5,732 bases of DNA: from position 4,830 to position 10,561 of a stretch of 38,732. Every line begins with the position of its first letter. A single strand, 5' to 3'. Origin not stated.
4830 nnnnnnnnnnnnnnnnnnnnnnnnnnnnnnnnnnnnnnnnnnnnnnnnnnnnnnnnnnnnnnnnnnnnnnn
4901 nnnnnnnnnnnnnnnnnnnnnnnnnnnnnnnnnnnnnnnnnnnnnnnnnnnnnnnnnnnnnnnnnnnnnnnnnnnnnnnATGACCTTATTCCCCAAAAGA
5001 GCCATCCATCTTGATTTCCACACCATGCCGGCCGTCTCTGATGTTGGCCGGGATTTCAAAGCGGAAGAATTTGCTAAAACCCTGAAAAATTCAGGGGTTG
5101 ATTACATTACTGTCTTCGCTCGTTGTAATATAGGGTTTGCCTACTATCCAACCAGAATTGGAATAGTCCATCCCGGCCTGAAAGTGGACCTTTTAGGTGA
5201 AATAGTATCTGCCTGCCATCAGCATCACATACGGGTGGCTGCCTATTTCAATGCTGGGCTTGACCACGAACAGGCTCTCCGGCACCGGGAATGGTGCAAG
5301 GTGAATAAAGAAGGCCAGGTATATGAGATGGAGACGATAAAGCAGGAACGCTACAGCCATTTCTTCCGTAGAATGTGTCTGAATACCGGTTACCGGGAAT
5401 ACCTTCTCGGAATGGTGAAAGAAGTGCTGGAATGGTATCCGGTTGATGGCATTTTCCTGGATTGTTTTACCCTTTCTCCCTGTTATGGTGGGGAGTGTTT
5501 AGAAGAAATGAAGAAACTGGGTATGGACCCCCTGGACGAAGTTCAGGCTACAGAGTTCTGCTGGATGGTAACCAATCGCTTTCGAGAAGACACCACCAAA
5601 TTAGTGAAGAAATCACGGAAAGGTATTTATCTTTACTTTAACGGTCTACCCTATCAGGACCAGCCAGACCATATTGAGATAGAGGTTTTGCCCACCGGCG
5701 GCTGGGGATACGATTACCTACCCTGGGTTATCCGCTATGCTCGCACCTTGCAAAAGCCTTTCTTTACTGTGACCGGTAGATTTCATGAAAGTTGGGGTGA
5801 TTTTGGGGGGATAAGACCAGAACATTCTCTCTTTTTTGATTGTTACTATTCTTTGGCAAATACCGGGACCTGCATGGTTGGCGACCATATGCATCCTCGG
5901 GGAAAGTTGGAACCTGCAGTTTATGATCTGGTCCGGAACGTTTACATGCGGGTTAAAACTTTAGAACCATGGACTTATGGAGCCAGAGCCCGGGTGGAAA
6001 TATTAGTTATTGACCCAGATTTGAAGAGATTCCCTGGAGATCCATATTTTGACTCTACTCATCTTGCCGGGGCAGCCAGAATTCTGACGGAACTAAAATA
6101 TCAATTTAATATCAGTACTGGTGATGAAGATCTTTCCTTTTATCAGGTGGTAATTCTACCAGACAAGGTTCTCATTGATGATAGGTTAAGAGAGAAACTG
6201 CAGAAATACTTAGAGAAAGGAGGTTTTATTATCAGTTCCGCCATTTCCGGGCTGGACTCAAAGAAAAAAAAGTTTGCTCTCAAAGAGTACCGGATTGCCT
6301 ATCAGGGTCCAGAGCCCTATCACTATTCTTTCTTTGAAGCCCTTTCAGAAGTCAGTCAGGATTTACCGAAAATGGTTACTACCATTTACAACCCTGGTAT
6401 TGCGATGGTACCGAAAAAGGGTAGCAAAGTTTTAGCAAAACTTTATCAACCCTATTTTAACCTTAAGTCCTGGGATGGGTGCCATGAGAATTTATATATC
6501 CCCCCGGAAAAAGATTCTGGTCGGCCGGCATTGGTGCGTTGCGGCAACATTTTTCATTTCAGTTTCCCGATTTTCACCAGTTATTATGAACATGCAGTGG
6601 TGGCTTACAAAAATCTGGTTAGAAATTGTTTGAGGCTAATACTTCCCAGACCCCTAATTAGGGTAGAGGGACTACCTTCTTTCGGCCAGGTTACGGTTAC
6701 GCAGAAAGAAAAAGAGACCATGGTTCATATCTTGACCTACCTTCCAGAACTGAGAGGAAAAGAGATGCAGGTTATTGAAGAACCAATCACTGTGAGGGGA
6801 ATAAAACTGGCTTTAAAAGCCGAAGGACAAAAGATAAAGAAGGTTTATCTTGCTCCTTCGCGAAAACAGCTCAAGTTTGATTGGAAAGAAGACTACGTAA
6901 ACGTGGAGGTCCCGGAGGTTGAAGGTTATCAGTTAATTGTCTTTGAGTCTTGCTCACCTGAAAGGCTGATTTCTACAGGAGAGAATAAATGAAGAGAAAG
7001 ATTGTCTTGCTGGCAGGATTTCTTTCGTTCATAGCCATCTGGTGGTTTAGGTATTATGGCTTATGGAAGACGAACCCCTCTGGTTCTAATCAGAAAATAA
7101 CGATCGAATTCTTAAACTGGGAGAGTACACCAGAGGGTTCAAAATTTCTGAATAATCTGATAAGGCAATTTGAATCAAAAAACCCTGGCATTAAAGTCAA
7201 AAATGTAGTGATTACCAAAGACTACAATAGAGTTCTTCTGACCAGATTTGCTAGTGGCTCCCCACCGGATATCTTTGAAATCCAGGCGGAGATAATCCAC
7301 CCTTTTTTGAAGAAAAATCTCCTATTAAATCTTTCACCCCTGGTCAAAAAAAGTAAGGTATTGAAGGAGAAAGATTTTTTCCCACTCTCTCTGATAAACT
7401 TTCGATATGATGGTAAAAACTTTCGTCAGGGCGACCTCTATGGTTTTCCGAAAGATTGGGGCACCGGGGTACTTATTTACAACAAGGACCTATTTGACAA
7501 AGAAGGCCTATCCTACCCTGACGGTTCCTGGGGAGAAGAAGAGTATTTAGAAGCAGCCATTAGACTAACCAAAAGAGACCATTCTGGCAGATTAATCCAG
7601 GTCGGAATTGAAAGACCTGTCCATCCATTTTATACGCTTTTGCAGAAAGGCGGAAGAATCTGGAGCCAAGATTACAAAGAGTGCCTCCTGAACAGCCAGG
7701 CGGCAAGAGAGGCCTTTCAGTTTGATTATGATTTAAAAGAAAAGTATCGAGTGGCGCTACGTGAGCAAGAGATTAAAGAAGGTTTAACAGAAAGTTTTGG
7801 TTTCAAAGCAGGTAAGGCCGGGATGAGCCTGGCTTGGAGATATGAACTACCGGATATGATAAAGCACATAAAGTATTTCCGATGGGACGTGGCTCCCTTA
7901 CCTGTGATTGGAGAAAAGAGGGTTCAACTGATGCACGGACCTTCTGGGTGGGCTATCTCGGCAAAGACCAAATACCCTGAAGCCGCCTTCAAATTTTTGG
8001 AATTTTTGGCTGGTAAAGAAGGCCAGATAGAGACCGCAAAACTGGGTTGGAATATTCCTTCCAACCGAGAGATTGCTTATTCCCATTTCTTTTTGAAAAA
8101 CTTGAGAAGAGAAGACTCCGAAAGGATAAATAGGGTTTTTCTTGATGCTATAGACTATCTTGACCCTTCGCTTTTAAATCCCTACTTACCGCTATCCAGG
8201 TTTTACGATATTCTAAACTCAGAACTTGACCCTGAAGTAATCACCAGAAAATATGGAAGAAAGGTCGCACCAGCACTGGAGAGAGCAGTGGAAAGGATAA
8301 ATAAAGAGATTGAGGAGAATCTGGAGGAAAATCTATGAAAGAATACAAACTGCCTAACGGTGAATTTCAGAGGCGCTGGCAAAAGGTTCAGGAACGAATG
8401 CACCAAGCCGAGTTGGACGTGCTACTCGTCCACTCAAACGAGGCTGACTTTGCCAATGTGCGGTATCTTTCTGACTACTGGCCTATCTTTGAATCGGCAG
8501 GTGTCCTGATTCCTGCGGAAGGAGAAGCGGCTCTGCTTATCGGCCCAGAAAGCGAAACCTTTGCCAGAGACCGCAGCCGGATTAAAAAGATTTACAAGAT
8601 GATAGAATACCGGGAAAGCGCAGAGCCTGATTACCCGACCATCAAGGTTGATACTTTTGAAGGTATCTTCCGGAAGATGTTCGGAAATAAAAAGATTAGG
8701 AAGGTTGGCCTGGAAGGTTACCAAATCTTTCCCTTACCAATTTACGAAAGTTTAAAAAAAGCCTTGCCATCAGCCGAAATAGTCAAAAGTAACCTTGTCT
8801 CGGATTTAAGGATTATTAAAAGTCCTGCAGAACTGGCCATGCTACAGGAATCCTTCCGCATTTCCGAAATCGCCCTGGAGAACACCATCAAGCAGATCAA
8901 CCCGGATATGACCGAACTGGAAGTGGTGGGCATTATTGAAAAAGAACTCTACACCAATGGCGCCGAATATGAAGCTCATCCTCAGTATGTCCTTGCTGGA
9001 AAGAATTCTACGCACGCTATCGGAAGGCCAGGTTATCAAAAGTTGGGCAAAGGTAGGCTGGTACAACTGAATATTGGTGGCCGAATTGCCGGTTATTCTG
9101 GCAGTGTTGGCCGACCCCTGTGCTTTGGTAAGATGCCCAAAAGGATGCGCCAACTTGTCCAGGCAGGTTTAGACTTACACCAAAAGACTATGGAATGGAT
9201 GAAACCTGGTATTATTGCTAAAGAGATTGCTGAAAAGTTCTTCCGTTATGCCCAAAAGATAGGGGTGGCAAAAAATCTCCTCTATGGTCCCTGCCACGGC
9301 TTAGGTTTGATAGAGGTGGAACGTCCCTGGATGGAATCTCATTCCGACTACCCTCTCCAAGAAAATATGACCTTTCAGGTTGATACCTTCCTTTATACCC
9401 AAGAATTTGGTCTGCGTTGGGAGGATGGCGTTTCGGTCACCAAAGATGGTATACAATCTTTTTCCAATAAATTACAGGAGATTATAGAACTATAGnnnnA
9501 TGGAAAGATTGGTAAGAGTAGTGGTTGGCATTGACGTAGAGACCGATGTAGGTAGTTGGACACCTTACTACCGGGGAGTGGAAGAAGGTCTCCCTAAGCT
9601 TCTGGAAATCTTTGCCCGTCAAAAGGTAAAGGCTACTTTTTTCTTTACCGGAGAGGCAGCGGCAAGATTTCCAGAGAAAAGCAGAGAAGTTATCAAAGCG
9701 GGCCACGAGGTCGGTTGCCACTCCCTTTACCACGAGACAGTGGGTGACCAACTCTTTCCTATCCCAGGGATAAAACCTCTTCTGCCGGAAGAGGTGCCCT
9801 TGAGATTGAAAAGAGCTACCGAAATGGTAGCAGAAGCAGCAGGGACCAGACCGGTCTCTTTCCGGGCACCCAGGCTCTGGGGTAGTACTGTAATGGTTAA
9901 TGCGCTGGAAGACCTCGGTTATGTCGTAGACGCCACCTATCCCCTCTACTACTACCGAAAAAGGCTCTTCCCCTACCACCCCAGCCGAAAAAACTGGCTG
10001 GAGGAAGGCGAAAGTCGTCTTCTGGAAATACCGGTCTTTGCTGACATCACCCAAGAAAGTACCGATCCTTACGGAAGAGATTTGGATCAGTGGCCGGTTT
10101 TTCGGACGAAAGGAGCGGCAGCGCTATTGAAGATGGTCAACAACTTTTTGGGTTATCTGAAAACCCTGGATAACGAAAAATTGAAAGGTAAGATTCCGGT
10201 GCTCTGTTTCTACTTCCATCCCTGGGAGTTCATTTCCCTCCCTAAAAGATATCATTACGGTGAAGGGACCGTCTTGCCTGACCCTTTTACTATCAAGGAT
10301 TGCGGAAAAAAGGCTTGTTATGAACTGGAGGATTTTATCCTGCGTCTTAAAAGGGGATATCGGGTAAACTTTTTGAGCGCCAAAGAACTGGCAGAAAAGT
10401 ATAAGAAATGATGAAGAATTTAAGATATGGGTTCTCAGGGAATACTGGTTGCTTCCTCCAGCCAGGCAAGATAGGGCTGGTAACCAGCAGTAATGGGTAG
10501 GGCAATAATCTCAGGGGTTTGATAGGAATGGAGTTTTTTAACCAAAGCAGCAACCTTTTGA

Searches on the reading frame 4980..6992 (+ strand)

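Call 27: search_protein_families(library=pfam, proteins=[window:4980-6992:+], max_evalue=0.001)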
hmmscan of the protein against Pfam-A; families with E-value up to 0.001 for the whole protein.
window:4980-6992:+ (670 aa): 4 families
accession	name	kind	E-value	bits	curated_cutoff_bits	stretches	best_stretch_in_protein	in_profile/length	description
PF14871.12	GHL6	-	1.1e-32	113.4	35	1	28-161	2-131/132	Hypothetical glycosyl hydrolase 6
PF01120.23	Alpha_L_fucos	-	2.2e-09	37.7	25.2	1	24-201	92-248/345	Alpha-L-fucosidase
PF08532.16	Glyco_hydro_42M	-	5e-07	29.9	25.8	1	371-434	41-104/207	Beta-galactosidase trimerisation domain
PF02638.21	GHL10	-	4.7e-05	23.1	27.9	1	69-172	69-172/311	Glycosyl hydrolase-like 10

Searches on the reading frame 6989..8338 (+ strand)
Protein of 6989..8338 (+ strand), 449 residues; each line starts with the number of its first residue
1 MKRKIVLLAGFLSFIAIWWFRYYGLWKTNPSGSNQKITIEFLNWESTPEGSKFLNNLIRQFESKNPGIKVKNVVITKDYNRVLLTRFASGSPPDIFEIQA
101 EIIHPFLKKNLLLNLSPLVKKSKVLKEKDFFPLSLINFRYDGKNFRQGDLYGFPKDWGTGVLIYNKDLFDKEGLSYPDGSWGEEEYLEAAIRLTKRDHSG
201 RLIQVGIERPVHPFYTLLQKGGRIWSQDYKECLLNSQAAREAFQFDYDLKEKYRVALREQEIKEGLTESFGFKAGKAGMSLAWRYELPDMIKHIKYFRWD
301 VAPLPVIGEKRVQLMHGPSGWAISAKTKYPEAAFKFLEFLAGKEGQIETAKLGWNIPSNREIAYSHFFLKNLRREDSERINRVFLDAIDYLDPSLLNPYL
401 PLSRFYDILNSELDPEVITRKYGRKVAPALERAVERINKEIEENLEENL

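Call 27: search_protein_families(library=pfam, proteins=[window:6989-8338:+], max_evalue=0.001)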
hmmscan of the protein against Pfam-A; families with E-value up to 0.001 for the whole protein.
window:6989-8338:+ (449 aa): 2 families
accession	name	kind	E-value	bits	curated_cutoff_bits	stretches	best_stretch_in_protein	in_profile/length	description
PF01547.30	SBP_bac_1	-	1.5e-36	127.4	26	1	46-346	3-306/307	Bacterial extracellular solute-binding protein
PF13416.11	SBP_bac_8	-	3.3e-25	89.8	27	1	57-363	2-266/279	Bacterial extracellular solute-binding protein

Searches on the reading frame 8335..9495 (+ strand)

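Call 27: search_protein_families(library=pfam, proteins=[window:8335-9495:+], max_evalue=0.001)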
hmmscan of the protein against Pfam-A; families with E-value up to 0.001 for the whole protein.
window:8335-9495:+ (386 aa): 2 families
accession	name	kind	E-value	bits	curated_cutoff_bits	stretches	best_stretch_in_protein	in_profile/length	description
PF00557.29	Peptidase_M24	-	1.2e-32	113.9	23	1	170-370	3-208/208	Metallopeptidase family M24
PF01321.24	Creatinase_N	-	1.6e-14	55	22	1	14-161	1-128/128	Creatinase/Prolidase N-terminal domain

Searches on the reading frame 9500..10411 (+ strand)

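Call 27: search_protein_families(library=pfam, proteins=[window:9500-10411:+], max_evalue=0.001)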
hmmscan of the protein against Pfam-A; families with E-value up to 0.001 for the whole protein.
window:9500-10411:+ (303 aa): 1 family
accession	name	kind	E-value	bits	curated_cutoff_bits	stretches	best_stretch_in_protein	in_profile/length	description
PF01522.26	Polysacc_deac_1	-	5.3e-17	62.4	23.1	1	26-142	16-122/124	Polysaccharide deacetylase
